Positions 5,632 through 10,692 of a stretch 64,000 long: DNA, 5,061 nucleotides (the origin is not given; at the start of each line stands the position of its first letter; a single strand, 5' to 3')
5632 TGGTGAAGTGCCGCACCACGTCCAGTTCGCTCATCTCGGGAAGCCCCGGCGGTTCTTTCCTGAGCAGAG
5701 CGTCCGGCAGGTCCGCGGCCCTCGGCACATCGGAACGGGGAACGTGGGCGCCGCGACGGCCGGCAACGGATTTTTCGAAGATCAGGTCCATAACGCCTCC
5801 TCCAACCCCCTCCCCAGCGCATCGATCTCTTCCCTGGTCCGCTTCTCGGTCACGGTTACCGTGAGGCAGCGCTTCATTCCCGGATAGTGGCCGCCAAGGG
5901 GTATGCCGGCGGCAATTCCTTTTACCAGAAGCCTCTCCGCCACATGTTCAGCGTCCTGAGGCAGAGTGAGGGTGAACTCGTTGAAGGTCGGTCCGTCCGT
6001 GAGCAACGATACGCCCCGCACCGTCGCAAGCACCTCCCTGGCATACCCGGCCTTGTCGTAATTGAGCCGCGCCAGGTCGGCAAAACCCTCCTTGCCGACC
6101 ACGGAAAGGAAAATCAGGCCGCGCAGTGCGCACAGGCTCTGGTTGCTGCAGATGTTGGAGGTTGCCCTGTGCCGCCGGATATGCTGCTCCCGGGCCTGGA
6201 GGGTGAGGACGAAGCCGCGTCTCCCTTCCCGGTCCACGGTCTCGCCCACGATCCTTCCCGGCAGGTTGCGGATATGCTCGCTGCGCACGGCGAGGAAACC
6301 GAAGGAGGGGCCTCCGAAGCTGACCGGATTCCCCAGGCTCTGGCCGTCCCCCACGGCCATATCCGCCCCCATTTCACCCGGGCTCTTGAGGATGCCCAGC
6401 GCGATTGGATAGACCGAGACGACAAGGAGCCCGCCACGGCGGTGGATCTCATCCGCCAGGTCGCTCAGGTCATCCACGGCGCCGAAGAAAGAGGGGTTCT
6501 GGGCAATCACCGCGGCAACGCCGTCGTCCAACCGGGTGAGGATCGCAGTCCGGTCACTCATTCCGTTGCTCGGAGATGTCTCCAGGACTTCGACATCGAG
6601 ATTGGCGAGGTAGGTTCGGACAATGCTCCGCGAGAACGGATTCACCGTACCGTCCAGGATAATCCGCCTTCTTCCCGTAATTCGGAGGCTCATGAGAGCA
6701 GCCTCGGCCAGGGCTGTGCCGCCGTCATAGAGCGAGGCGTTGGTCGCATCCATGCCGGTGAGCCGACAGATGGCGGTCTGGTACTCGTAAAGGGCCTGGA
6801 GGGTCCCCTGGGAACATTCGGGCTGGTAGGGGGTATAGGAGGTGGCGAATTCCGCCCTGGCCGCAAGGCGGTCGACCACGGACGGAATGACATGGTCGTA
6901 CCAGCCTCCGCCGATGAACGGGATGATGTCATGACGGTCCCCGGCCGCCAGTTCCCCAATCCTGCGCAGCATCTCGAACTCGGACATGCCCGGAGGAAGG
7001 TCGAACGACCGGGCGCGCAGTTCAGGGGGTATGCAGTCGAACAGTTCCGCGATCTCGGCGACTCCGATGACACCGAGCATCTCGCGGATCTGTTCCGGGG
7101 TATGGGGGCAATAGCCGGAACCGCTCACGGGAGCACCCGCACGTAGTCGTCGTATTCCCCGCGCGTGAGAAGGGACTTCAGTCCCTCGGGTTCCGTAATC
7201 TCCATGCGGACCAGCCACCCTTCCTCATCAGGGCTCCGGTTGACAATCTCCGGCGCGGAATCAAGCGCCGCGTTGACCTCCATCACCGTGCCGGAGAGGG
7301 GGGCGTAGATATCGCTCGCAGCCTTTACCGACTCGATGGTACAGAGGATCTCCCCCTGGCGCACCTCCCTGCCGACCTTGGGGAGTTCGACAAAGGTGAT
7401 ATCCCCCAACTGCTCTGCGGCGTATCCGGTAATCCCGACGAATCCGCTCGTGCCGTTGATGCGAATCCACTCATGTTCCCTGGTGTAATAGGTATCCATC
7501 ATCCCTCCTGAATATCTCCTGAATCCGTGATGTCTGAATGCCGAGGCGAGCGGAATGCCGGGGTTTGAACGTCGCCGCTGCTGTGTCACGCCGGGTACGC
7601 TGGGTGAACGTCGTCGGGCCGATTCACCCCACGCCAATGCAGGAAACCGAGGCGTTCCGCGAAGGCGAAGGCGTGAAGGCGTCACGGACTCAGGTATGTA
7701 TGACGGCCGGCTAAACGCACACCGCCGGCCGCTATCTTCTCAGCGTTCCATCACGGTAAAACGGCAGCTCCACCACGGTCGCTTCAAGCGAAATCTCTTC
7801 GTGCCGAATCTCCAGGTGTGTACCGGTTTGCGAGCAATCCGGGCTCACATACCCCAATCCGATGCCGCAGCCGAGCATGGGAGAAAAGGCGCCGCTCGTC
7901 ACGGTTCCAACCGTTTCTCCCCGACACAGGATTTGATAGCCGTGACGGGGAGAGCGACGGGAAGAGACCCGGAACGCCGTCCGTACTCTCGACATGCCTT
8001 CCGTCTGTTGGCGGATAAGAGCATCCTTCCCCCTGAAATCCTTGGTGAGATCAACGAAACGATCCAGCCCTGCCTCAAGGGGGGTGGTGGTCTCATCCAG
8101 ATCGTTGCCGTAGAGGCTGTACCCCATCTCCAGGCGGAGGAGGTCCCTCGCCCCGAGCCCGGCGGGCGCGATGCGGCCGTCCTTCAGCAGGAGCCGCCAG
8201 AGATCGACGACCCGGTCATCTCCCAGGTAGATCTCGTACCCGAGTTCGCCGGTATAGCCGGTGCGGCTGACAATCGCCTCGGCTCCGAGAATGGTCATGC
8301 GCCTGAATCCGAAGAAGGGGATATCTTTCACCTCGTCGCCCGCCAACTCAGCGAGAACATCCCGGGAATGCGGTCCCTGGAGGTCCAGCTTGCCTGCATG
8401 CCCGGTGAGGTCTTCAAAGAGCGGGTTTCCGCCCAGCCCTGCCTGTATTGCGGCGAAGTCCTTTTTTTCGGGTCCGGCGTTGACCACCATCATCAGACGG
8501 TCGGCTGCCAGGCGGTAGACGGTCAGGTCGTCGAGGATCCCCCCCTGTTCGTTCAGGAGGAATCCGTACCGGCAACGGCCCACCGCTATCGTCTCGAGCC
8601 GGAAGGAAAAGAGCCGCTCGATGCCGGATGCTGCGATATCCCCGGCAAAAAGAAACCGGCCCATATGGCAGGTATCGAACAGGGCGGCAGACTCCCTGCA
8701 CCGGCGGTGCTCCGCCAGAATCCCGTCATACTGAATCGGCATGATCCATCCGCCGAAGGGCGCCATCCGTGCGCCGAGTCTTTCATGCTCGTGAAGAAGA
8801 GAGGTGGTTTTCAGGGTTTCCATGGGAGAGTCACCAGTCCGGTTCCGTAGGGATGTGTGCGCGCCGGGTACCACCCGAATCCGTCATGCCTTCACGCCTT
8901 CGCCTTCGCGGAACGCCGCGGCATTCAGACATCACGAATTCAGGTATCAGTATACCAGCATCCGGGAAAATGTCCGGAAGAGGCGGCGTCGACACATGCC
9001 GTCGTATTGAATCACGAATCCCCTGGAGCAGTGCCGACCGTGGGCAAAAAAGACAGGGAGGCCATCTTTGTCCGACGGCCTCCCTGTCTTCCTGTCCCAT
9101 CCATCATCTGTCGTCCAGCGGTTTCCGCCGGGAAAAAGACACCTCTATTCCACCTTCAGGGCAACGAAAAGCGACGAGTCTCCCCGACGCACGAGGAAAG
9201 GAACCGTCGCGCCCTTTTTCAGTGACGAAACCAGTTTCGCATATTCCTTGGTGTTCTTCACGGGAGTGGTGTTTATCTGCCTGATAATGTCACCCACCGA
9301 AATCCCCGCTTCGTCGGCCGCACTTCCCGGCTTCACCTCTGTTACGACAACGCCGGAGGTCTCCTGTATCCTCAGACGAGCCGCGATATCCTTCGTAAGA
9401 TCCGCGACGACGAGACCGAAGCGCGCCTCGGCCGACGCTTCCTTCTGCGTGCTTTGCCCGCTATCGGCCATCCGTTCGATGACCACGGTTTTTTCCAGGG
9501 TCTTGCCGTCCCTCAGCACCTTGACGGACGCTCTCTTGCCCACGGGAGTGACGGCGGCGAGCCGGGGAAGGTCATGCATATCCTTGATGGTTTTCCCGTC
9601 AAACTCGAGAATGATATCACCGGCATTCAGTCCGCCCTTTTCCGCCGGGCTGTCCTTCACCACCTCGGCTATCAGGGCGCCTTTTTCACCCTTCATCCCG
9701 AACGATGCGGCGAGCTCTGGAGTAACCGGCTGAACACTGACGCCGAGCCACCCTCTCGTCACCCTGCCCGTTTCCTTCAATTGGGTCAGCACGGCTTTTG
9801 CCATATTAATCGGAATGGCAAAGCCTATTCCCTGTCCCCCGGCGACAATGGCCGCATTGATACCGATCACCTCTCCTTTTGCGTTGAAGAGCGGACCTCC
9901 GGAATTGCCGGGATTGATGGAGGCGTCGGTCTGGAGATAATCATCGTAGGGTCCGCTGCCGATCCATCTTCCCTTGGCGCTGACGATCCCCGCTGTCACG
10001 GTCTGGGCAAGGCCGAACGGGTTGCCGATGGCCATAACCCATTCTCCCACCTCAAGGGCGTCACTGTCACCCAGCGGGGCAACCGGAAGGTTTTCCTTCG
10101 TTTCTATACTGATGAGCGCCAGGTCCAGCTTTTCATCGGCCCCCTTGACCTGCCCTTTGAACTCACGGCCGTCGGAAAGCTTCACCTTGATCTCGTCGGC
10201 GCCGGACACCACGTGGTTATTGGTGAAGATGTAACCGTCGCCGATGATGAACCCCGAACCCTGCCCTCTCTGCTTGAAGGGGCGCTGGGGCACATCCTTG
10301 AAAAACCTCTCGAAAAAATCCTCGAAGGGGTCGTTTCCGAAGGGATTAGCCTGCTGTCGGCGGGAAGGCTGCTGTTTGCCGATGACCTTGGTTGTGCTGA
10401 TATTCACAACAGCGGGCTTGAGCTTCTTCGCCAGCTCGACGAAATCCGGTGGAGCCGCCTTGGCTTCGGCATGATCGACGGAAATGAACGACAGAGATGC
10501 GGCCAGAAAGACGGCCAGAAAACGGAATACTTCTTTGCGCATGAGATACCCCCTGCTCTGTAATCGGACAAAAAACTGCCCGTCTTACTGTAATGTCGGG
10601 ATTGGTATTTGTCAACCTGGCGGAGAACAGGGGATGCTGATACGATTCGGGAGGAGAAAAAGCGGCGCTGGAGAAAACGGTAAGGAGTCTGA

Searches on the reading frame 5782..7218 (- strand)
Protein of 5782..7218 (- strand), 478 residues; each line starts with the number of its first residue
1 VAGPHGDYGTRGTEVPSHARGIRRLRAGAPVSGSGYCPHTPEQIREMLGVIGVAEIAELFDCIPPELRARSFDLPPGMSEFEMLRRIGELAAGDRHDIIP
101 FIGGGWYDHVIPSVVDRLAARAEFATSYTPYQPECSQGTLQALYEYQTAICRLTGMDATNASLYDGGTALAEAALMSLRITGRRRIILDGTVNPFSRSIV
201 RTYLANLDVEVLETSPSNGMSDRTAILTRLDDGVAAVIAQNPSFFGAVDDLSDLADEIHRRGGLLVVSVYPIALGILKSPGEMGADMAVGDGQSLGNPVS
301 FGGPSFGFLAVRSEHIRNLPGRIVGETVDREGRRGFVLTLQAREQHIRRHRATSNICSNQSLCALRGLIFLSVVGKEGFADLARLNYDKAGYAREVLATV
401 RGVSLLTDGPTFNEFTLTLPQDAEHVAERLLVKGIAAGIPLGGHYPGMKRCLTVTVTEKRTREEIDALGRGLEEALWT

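Call 84: search_protein_families(library=pfam, proteins=[window:5782-7218:-], max_evalue=0.00001)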
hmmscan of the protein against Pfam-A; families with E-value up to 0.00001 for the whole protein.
window:5782-7218:- (478 aa): 1 family
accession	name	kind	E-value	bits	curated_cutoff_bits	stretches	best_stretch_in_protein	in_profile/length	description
PF02347.22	GDC-P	-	2.1e-120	402.9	26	1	36-468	3-425/429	Glycine cleavage system P-protein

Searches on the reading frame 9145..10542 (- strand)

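Call 84: search_protein_families(library=pfam, proteins=[window:9145-10542:-], max_evalue=0.00001)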
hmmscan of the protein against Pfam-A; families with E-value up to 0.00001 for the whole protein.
window:9145-10542:- (465 aa): 5 families
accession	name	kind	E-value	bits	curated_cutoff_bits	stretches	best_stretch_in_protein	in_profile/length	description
PF13365.12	Trypsin_2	-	3.2e-37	128.9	27.6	1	95-228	1-144/144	Trypsin-like peptidase domain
PF13180.12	PDZ_2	-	1e-30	106.2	27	2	265-353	2-78/80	PDZ domain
PF17820.7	PDZ_6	-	2.9e-27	94.6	27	2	291-344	2-54/54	PDZ domain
PF00595.29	PDZ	-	8.9e-23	80.9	23.2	2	260-339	7-77/81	PDZ domain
PF00089.32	Trypsin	-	1.5e-21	77.6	20.6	1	95-250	27-218/220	Trypsin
